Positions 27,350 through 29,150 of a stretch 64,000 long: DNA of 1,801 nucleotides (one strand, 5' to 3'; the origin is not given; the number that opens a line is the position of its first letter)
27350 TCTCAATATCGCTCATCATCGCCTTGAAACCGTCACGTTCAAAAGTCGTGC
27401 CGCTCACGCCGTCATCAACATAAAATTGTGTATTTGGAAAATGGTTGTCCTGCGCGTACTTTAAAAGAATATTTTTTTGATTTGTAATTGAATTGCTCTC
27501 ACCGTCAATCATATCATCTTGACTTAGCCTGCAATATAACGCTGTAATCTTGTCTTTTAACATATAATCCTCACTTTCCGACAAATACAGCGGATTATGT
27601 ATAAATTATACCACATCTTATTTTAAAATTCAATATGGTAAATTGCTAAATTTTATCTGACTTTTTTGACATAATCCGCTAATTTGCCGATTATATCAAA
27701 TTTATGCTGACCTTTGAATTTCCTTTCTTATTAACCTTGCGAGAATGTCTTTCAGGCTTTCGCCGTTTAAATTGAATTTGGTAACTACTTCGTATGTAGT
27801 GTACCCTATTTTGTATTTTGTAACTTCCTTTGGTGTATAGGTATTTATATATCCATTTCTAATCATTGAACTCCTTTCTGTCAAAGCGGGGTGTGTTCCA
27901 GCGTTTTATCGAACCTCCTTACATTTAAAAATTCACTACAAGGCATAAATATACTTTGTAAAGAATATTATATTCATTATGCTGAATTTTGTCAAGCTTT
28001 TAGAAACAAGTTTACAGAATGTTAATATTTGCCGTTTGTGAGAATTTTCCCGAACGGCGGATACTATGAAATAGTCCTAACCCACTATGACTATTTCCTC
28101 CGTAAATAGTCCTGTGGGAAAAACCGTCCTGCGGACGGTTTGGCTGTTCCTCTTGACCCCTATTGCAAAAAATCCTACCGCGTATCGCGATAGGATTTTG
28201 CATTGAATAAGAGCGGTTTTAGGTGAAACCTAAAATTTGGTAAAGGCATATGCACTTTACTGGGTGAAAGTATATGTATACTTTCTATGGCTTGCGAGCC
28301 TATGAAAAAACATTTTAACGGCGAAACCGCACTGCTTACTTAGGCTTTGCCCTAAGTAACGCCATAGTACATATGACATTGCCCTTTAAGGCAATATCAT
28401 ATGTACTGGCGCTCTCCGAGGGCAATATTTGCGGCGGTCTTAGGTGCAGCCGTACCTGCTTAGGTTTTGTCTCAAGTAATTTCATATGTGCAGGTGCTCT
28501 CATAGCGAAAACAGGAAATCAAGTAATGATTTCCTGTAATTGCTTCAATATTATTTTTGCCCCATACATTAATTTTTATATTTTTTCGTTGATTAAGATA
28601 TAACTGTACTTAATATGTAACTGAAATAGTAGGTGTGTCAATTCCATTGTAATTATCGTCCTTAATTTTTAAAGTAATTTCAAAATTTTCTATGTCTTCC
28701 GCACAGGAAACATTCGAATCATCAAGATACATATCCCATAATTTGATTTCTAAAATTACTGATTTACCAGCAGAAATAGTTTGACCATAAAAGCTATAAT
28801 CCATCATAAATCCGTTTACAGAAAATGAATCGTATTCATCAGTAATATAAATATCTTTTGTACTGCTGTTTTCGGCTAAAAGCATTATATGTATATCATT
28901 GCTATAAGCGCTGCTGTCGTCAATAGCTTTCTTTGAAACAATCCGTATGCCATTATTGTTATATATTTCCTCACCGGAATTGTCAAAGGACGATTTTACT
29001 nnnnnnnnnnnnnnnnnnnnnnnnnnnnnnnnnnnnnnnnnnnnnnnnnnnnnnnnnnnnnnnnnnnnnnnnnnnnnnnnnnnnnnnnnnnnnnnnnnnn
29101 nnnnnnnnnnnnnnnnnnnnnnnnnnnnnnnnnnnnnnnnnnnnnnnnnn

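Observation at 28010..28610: A ~600-nt ORF-free, hairpin-dense block inside the serine-recombinase element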

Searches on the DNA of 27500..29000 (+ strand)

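Call 4: search_rna_families(source=window, start=27500, end=29000, threshold=evalue, max_evalue=10, show_alignments=3)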
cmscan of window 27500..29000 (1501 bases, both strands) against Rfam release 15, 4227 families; matches with E-value up to 10: 7.
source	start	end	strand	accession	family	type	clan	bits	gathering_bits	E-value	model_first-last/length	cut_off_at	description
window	28344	28427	-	RF04084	mir-595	Gene; miRNA;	-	34.9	70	1e-05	1-86/86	no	mir-595 microRNA precursor family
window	28633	28706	-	RF01599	plasmodium_snoR24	Gene; snRNA; snoRNA; CD-box;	-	22.1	55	8.4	1-82/82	no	small nucleolar RNA snoR24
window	28033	28096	+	RF02703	AsxR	Gene; sRNA;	-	19.8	63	5.3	1-53/53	no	Anti stx2 sRNA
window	28365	28408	+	RF00698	mir-489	Gene; miRNA;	-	19.4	61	0.87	16-69/84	no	mir-489 microRNA precursor family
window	28164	28238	+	RF00600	SNORA79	Gene; snRNA; snoRNA; HACA-box;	-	18.8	55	3.4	1-143/143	no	Small nucleolar RNA SNORA79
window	27908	27971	-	RF02107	DLEU2_3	Gene; lncRNA;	-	18.5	60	9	1-76/76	no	Deleted in lymphocytic leukemia 2 conserved region 3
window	28020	28072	+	RF03707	mir-1892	Gene; miRNA;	-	17.5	86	1.9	1-80/80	no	mir-1892 microRNA precursor family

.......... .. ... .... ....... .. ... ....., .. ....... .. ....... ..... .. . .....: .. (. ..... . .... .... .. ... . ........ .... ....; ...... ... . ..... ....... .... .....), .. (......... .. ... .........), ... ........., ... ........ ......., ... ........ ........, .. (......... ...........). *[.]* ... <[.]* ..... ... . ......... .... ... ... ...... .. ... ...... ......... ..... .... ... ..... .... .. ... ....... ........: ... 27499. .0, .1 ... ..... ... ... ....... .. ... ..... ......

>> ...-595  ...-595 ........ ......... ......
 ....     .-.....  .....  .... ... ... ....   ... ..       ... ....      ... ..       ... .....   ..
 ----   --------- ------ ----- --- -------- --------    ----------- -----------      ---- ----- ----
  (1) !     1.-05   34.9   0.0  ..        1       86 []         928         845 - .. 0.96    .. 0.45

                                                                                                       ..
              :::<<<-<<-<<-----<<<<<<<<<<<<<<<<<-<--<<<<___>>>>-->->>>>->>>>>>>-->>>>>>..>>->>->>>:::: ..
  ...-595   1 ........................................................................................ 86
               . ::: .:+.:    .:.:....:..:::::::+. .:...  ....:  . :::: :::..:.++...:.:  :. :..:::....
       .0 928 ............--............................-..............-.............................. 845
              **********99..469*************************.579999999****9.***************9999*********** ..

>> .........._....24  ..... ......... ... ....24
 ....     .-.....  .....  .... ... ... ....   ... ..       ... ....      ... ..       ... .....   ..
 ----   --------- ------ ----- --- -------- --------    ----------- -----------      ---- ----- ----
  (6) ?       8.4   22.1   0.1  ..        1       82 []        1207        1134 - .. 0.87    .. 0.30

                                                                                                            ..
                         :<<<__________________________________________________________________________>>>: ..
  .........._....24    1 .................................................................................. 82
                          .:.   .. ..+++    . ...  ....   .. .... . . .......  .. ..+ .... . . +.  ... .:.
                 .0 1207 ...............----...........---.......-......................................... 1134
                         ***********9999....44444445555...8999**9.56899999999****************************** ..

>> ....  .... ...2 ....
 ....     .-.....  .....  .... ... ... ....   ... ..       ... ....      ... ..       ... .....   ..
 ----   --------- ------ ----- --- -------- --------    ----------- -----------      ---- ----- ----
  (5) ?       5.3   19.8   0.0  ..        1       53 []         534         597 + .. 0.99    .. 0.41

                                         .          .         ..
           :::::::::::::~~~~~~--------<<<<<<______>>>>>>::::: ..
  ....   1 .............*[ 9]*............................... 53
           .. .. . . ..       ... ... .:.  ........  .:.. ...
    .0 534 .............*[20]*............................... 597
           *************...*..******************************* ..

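Call 10: search_dna_similar(query=window:27880-28620:+, collection=plasmids, mode=distant)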
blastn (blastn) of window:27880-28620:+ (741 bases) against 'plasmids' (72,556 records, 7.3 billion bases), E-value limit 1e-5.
No match.

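Call 11: search_dna_similar(query=window:27880-28620:+, collection=phages, mode=distant)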
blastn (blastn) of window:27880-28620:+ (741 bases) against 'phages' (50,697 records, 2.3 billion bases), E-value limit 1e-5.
No match.

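Call 53: build_rna_model(alignment_id=A4, structure=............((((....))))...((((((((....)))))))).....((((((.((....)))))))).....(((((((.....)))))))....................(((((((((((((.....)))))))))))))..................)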
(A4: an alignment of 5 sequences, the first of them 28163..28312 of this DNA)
Model R1 built from alignment A4 (5 sequences, 166 columns); structure: as given.
model positions 160; base pairs 40; branch points 4; effective number of sequences 1.13; information 0.59 bits per position. Calibrated on 0.2 Mb of random sequence (short: E-values are rough).
structure used (alignment columns):
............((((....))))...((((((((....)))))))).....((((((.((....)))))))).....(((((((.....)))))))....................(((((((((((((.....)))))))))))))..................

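Call 54: search_with_rna_model(model_id=R1, sources=[window, L001, L006, L011, L012, L013, L014, L015, L016, L017, L018, L019, L020, L021, L022, L023, L024, L025, L026, L027, L028, L029, L030, L031, L032, L033, L034, L035, L036, L037, L038, L039, L040, L041, L042, L043, L044, L045, L046, L047, L048, L049, L050, L051, L052, L053, L054, L055, L056, L057, L058, L059, L060, L061, L062, L063, L064, L065, L066, L067, L068, L069, L070, L071, L072, L073, L074, L075, L076, L077, L078, L079, L080, L081, L082, L083, L084, L085, L086, L087, L088, L089, L090, L100, L101, L103, L104], max_evalue=1, show_alignments=0)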
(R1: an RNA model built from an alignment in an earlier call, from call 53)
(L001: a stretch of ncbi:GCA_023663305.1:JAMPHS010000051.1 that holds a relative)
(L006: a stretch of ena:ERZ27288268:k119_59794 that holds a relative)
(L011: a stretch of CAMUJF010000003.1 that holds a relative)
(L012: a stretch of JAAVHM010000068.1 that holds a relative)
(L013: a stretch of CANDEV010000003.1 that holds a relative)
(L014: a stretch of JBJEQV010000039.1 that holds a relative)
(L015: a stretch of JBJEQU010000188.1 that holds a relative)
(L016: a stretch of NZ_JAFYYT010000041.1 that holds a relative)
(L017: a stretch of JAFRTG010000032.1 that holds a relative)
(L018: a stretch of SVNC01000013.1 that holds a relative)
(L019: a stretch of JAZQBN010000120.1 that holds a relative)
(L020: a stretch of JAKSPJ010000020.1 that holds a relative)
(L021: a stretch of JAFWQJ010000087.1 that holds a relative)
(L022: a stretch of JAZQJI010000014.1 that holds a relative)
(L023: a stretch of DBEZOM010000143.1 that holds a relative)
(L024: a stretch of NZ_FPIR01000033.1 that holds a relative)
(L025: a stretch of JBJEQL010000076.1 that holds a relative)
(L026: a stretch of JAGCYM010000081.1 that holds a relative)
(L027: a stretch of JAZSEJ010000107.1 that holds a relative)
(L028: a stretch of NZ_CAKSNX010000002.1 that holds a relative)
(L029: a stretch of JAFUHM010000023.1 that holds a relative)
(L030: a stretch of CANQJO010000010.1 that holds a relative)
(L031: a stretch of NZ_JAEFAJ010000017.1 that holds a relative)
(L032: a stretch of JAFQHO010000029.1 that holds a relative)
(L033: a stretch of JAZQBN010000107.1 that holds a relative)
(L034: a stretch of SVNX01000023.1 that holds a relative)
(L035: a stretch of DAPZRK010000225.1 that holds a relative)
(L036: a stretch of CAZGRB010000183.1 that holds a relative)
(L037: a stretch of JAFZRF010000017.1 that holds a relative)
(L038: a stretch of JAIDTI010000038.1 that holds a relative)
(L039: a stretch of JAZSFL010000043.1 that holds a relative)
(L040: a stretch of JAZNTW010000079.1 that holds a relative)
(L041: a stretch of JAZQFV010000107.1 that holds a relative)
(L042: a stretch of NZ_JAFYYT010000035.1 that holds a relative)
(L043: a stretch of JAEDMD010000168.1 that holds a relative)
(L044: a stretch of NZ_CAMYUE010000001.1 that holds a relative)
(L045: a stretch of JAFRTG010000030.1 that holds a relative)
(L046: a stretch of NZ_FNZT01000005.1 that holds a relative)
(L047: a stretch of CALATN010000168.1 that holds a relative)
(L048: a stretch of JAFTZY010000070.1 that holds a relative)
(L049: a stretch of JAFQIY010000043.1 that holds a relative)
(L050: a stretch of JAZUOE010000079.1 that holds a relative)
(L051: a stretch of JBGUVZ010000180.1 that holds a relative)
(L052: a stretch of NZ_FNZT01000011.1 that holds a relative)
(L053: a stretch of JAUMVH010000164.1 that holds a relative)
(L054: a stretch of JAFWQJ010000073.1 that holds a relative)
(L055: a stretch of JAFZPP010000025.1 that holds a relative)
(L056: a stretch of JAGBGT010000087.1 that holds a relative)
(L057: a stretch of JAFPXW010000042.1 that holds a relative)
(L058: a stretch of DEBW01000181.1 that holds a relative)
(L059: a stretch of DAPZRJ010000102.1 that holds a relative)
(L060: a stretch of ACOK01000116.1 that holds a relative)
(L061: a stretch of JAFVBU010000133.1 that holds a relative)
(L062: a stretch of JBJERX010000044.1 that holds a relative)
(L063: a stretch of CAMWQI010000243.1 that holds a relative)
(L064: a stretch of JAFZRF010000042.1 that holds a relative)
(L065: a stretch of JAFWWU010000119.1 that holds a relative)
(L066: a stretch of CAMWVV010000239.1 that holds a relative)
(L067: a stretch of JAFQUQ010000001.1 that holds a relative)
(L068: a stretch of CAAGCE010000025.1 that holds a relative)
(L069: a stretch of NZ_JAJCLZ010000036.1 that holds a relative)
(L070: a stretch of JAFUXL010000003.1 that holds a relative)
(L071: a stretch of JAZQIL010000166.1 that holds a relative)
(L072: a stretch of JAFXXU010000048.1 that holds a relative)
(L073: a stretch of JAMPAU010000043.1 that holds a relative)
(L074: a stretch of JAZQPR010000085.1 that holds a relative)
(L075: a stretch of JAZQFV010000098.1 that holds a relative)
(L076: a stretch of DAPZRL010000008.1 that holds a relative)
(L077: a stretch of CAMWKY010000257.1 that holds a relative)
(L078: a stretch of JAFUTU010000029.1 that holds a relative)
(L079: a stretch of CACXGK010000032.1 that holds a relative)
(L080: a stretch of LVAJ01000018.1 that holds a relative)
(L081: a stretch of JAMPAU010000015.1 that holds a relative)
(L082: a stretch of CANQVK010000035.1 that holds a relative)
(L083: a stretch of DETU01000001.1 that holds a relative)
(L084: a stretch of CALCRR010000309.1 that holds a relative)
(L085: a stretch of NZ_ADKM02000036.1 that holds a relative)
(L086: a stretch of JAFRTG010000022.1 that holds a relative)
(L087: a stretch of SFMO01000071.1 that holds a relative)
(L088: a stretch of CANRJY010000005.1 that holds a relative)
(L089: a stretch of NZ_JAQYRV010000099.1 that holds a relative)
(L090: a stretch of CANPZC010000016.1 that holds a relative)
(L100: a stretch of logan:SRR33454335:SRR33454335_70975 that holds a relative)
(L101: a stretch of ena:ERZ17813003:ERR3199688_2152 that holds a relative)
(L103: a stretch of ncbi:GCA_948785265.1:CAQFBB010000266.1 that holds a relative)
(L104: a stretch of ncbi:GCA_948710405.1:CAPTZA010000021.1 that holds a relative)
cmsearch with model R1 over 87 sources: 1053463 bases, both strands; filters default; matches with E-value up to 1: 28.
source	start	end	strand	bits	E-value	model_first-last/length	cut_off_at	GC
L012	1997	2160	+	182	1.5e-46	1-160/160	no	0.36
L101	7276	7436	+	179.9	5.5e-46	1-160/160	no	0.36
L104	7243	7398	+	176.5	4.5e-45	1-160/160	no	0.34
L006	7225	7387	+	167.2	1.6e-42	1-160/160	no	0.37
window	28163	28312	-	165.7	4e-42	1-160/160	no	0.37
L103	1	98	+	99.2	5.6e-24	64-160/160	5'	0.34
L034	3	197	+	40.3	6.3e-08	1-160/160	no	0.39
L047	6939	7125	+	36.2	7.9e-07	1-160/160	no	0.39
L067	7075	7256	-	31.7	1.4e-05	1-160/160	no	0.43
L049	6691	6884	+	30.3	3.4e-05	1-160/160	no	0.45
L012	2114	2142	-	25.7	0.00058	117-145/160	no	0.38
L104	7340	7530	-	22.4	0.0046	1-160/160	no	0.37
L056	1516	1706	-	22.2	0.0054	1-160/160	no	0.37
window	28170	28198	+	21.9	0.0066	117-145/160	no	0.45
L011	5277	5416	+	20.6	0.015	1-160/160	no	0.44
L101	7392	7433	-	20.3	0.018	105-145/160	no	0.26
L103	54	95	-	20.3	0.018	105-145/160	no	0.26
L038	6979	7150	+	19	0.041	1-160/160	no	0.35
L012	2024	2043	-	17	0.14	28-47/160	no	0.4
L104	7270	7289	-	17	0.14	28-47/160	no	0.4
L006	7252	7271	-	17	0.14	28-47/160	no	0.4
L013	10953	11107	+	16.6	0.18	1-160/160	no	0.43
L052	9642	9791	+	16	0.26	1-160/160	no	0.33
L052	9737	9831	-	15.4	0.38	1-160/160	no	0.32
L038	614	659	+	15.4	0.39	100-145/160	no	0.37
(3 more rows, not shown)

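Call 55: search_with_rna_model(model_id=R1, sources=[L034, L047, L067, L049, L038, L056], max_evalue=0.01, show_alignments=6)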
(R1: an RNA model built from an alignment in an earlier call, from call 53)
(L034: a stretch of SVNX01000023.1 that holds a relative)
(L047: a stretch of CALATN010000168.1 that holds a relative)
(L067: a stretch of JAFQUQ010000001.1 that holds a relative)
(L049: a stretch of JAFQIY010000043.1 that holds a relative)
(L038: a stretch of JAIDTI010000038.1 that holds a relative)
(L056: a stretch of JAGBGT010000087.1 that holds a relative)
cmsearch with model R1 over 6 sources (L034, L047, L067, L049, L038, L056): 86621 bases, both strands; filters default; matches with E-value up to 0.01: 6.
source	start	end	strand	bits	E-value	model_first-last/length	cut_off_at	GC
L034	3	197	+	40.3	5.2e-09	1-160/160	no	0.39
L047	6939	7125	+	36.2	6.5e-08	1-160/160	no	0.39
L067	7075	7256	-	31.7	1.1e-06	1-160/160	no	0.43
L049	6691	6884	+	30.3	2.8e-06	1-160/160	no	0.45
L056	1516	1706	-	22.2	0.00044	1-160/160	no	0.37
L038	6979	7150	+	19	0.0033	1-160/160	no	0.35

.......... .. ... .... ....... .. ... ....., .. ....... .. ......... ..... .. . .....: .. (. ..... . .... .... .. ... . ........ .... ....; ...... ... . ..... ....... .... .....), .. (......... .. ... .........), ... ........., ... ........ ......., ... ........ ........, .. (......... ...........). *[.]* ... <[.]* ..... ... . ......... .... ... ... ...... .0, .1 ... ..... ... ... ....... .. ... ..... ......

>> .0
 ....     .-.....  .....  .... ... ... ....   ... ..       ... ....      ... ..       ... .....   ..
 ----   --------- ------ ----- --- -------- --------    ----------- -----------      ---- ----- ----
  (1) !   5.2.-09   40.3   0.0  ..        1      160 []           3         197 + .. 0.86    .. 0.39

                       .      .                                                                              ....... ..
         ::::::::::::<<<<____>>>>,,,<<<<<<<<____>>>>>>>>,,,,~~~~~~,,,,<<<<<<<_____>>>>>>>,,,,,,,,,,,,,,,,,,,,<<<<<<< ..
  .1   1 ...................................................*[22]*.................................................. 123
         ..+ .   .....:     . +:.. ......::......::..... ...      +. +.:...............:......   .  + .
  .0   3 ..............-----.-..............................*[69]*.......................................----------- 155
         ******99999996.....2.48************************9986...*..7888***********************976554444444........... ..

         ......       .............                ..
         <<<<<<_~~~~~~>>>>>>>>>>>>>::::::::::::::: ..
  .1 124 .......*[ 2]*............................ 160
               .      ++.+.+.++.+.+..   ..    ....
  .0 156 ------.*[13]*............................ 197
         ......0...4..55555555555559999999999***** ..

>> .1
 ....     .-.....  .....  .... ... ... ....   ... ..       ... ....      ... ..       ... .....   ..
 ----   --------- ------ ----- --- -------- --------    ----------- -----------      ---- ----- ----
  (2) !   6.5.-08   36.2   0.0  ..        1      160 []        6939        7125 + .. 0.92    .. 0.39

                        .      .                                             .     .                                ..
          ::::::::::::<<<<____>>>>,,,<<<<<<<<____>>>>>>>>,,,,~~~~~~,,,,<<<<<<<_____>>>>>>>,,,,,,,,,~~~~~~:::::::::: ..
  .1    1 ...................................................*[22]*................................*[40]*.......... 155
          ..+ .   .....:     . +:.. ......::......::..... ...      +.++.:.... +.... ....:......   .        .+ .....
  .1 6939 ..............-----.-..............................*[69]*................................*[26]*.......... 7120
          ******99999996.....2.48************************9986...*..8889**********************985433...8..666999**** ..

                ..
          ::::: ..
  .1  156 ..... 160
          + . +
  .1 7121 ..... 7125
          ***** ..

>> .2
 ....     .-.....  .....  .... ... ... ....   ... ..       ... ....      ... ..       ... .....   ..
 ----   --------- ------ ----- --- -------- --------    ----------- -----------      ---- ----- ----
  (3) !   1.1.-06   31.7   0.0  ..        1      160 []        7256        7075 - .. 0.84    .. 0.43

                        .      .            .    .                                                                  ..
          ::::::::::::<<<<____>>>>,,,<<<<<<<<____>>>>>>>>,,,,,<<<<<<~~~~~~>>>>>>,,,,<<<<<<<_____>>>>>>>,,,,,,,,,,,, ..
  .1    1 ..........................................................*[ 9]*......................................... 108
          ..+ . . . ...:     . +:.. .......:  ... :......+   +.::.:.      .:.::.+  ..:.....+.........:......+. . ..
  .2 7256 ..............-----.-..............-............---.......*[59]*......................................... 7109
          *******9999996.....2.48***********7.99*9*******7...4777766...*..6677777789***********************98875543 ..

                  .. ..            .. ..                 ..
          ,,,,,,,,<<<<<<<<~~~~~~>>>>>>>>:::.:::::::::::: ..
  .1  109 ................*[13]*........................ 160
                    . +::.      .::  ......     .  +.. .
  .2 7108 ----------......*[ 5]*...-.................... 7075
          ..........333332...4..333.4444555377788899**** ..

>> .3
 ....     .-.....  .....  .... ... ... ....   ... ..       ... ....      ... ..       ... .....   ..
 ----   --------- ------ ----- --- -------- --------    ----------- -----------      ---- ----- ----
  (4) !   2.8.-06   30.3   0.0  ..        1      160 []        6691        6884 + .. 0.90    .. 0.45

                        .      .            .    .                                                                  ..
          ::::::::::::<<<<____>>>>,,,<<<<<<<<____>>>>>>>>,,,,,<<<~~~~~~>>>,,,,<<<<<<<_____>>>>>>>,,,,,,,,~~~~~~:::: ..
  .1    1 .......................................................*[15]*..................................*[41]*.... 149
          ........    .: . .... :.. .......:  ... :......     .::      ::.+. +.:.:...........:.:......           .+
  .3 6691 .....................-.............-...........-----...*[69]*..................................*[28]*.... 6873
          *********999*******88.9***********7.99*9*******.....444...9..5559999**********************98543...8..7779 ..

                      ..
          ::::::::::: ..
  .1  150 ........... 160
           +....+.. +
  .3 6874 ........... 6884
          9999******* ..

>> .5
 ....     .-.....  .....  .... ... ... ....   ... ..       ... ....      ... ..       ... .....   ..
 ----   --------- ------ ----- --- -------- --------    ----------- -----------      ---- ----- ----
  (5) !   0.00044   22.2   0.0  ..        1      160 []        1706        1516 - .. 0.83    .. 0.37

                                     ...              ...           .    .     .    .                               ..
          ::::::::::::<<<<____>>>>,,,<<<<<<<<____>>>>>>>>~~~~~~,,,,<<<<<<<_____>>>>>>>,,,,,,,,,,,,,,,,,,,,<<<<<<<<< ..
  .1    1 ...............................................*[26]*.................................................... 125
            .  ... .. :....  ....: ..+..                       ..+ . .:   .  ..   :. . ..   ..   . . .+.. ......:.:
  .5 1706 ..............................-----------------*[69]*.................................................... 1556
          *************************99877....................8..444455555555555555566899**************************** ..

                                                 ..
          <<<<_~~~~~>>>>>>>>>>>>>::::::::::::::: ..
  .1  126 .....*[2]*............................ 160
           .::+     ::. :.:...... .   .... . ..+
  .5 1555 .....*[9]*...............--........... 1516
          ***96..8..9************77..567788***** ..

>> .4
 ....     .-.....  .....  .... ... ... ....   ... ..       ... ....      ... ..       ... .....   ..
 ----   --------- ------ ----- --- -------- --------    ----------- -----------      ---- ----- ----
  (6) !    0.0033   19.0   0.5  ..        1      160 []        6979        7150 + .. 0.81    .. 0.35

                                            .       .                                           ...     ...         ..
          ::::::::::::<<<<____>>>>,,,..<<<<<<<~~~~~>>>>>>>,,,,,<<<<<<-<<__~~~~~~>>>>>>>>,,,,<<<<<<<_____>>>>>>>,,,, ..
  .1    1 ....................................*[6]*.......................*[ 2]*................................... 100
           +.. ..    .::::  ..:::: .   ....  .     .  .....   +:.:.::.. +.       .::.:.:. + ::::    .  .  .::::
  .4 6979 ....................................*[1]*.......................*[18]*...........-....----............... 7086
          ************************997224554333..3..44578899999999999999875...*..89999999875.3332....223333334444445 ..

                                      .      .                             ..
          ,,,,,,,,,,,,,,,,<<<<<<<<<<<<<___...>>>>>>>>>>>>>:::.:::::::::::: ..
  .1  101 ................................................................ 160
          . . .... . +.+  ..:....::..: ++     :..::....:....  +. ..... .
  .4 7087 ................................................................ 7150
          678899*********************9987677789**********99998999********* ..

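Call 72: build_rna_model(alignment_id=A5, structure=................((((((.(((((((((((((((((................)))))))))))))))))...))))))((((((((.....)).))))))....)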
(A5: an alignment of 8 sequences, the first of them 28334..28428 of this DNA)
Model R2 built from alignment A5 (8 sequences, 108 columns); structure: as given.
model positions 95; base pairs 30; branch points 1; effective number of sequences 1.2; information 0.602 bits per position. Calibrated on 0.2 Mb of random sequence (short: E-values are rough).
structure used (alignment columns):
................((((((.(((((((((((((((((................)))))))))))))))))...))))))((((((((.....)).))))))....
